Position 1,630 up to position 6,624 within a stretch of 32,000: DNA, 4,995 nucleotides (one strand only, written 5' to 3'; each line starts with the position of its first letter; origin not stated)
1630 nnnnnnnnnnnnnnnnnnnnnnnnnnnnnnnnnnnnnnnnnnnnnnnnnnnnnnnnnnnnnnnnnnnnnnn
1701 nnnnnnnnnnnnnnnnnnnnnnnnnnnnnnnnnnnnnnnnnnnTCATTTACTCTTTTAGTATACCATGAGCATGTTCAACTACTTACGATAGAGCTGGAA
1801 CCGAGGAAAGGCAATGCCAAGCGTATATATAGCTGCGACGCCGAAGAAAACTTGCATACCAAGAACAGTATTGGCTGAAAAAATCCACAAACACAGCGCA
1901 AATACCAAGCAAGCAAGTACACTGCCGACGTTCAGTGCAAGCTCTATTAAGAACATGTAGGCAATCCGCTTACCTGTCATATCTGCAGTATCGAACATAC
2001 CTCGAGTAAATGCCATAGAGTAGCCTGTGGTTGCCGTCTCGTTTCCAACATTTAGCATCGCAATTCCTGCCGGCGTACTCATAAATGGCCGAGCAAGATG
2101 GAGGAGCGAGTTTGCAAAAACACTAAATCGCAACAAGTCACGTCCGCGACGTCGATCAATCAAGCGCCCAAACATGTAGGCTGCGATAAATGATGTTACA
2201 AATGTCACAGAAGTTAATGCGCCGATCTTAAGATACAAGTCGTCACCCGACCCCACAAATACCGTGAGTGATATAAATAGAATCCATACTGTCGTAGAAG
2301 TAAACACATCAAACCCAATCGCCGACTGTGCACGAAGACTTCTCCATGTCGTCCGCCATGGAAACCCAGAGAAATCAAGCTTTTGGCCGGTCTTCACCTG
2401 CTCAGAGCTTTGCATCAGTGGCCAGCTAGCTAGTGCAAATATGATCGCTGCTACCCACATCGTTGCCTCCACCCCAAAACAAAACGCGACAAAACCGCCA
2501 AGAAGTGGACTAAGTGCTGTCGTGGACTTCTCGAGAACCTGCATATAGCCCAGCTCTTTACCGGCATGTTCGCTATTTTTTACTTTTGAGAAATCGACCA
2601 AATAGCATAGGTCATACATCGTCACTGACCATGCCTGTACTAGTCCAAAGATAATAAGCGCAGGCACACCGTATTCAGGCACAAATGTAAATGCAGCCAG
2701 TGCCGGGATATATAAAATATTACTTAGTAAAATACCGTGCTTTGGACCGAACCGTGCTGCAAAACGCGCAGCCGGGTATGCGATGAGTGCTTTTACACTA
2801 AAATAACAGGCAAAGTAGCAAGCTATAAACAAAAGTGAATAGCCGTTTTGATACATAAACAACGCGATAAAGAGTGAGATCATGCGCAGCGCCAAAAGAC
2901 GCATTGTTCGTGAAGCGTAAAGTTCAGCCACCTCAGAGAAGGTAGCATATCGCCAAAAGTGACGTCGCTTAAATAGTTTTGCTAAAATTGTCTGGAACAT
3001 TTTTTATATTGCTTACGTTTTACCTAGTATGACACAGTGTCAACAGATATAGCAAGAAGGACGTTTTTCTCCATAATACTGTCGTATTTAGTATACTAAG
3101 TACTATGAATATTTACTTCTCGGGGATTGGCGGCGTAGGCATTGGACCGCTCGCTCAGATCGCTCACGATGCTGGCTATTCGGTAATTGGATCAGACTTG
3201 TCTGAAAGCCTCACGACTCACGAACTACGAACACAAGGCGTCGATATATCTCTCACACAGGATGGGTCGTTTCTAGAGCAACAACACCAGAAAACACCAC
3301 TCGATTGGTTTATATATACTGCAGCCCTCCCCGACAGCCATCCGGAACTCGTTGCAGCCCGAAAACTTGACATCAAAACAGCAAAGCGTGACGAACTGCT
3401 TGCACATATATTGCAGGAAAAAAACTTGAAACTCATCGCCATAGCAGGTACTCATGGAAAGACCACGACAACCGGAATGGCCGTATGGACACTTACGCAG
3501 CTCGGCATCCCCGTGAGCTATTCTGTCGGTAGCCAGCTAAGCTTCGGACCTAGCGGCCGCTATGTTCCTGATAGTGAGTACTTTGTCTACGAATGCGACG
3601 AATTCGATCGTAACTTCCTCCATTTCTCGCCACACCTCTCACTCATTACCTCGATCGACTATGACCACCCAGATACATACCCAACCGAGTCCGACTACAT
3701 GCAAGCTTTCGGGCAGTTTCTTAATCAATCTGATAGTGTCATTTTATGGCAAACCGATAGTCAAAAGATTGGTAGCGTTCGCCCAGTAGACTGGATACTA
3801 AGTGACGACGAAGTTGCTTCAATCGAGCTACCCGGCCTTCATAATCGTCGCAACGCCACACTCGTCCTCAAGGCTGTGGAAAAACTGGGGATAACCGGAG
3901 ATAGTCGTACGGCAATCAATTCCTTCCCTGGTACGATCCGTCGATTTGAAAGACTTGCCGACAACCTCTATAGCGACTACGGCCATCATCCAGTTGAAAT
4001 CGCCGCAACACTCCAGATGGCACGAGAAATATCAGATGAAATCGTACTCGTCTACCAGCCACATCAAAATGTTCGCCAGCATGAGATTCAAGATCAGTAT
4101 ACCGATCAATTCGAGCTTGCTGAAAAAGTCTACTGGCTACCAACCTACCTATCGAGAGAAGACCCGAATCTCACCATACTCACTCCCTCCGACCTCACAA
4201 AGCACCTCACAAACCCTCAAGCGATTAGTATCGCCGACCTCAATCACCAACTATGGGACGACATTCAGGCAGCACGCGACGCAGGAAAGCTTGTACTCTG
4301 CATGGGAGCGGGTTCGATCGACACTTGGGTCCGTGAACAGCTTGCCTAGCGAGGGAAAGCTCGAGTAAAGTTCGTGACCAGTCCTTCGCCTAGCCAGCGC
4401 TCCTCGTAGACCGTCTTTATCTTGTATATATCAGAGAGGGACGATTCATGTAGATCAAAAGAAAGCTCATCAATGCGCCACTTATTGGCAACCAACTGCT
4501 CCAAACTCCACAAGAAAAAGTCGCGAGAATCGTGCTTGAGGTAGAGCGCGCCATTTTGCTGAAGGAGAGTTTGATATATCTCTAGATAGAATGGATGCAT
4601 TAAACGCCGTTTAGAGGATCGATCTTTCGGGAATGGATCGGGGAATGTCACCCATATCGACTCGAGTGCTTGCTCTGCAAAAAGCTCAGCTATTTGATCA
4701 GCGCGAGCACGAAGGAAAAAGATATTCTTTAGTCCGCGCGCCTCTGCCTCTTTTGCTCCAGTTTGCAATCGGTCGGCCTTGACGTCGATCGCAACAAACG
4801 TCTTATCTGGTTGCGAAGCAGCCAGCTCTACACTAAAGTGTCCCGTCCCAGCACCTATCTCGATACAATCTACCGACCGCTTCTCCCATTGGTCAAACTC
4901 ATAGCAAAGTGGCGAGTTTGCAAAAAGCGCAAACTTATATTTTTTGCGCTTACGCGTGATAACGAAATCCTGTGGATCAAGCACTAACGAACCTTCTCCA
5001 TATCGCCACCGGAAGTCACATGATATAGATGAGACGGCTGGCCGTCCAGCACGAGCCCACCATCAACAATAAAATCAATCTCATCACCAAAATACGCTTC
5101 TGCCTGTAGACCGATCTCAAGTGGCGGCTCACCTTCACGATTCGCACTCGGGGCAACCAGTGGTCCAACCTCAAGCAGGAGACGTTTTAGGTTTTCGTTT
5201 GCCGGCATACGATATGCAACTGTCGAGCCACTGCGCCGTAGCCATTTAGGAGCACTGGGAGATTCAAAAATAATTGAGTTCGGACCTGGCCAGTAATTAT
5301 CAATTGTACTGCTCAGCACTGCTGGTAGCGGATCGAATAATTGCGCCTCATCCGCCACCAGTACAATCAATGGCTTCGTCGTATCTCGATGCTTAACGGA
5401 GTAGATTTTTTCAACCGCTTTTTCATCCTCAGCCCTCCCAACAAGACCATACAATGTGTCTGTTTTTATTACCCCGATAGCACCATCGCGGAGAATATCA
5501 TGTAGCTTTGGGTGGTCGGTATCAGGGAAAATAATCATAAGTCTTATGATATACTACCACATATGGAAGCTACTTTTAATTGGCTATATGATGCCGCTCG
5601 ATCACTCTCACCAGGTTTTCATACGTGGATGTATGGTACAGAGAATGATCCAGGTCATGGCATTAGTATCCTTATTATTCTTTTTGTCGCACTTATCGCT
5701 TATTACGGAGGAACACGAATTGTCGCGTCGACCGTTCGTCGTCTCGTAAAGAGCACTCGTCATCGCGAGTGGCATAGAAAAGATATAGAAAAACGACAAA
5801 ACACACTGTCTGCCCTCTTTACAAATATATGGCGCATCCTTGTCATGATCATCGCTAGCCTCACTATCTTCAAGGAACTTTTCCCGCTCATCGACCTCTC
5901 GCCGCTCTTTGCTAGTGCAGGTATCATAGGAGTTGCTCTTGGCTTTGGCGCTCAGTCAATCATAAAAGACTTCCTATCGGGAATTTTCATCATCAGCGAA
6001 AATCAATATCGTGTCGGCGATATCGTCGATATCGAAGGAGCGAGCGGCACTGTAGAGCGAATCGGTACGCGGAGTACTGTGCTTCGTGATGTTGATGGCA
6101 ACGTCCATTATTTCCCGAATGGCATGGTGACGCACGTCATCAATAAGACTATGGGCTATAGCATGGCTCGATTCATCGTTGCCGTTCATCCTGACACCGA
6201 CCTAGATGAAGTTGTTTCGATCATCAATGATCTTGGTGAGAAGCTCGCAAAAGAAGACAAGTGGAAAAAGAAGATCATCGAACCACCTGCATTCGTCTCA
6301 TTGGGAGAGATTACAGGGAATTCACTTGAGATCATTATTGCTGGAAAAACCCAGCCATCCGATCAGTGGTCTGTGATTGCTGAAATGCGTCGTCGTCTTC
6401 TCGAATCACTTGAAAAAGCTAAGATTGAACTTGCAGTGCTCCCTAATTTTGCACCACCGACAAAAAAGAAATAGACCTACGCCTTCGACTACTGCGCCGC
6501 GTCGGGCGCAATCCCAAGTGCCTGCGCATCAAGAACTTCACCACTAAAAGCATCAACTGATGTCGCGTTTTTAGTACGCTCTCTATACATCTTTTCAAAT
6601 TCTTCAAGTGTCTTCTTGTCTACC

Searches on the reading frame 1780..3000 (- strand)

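Call 8: search_protein_families(library=pfam, proteins=[window:1780-3000:-])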
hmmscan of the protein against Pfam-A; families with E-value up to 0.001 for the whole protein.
window:1780-3000:- (406 aa): 1 family
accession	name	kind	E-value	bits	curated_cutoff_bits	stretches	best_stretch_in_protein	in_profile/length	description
PF07690.21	MFS_1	-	4e-18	65.9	33.4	1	33-363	7-346/347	Major Facilitator Superfamily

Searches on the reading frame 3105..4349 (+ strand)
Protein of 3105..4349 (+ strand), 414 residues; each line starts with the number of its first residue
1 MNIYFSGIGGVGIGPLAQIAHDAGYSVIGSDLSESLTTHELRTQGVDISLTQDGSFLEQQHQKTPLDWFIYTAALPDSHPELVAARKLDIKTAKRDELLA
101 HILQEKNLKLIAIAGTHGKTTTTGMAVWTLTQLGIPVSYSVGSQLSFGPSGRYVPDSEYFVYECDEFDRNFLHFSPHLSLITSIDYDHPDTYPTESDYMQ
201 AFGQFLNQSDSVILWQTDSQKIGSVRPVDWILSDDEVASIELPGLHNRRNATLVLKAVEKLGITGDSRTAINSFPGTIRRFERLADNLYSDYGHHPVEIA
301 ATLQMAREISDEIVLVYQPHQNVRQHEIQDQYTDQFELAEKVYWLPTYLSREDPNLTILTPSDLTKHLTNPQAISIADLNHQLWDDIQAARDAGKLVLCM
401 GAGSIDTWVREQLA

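Call 8: search_protein_families(library=pfam, proteins=[window:3105-4349:+])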
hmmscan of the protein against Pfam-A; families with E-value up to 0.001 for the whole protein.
window:3105-4349:+ (414 aa): 3 families
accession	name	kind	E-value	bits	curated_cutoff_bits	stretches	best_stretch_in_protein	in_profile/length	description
PF01225.30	Mur_ligase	-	3e-17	63.2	21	1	3-105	2-93/95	Mur ligase family, catalytic domain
PF08245.18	Mur_ligase_M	-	3.9e-09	37.2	24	1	113-219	1-126/200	Mur ligase middle domain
PF02875.26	Mur_ligase_C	-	6.9e-08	33.8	28.4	1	279-403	1-127/127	Mur ligase, glutamate ligase domain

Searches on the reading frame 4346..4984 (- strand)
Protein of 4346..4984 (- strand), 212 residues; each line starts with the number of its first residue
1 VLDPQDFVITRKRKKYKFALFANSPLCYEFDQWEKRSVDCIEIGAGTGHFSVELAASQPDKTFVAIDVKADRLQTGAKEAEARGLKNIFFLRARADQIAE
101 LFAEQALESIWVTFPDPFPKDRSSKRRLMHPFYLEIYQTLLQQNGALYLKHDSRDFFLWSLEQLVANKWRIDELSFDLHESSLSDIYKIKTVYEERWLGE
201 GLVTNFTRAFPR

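Call 45: search_protein_families(library=pfam, proteins=[window:4346-4984:-], max_evalue=0.01)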
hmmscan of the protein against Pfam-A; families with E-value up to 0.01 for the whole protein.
window:4346-4984:- (212 aa): 9 families
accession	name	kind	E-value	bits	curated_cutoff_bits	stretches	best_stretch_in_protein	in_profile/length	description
PF02390.23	Methyltransf_4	-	1.5e-33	116.2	24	1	38-200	3-166/173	Putative methyltransferase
PF13847.12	Methyltransf_31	-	6.3e-09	36.1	27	1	38-105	5-73/145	Methyltransferase domain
PF24675.1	NpmA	-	1.7e-08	34.4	60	1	40-115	27-105/214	16S rRNA (adenine(1408)-N(1))-methyltransferase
PF08242.18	Methyltransf_12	-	7.9e-07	30.2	30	1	41-102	1-62/98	Methyltransferase domain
PF13649.12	Methyltransf_25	-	8.4e-07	30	27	1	42-110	3-68/97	Methyltransferase domain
PF05175.20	MTS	-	4.4e-05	23.6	23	1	37-149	32-138/170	Methyltransferase small domain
PF01209.24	Ubie_methyltran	-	0.00029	20.7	20.1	1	34-113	45-123/233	ubiE/COQ5 methyltransferase family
PF13489.12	Methyltransf_23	-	0.005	17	27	1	34-71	20-55/164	Methyltransferase domain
PF13679.12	Methyltransf_32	-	0.0061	17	27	1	33-99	22-93/143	Methyltransferase domain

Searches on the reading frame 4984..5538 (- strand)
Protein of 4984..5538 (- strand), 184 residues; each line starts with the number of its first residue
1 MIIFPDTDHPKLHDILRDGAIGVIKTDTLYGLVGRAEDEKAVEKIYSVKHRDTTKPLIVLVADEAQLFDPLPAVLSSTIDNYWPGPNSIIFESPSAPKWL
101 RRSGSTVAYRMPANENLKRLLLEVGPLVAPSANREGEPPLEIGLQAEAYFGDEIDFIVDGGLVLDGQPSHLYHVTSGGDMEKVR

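Call 45: search_protein_families(library=pfam, proteins=[window:4984-5538:-], max_evalue=0.01)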
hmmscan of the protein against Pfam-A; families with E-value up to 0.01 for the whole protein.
window:4984-5538:- (184 aa): 1 family
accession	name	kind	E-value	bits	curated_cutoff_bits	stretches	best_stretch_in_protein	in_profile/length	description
PF01300.24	Sua5_yciO_yrdC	-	4e-38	131.1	25.1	1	15-177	2-169/178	Telomere recombination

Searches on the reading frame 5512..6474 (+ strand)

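Call 8: search_protein_families(library=pfam, proteins=[window:5512-6474:+])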
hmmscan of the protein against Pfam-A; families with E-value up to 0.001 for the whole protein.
window:5512-6474:+ (320 aa): 3 families
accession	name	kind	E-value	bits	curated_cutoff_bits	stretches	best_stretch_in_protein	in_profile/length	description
PF00924.24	MS_channel_2nd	-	3.9e-18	65.8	20.2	1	150-212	2-66/68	Mechanosensitive ion channel, beta-domain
PF21088.3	MS_channel_1st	-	1.3e-06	28.7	23.1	1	106-148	2-42/42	Mechanosensitive ion channel, transmembrane helices 2/3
PF21082.3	MS_channel_3rd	-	9.8e-05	23.2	21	1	221-307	3-88/88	Mechanosensitive ion channel MscS, C-terminal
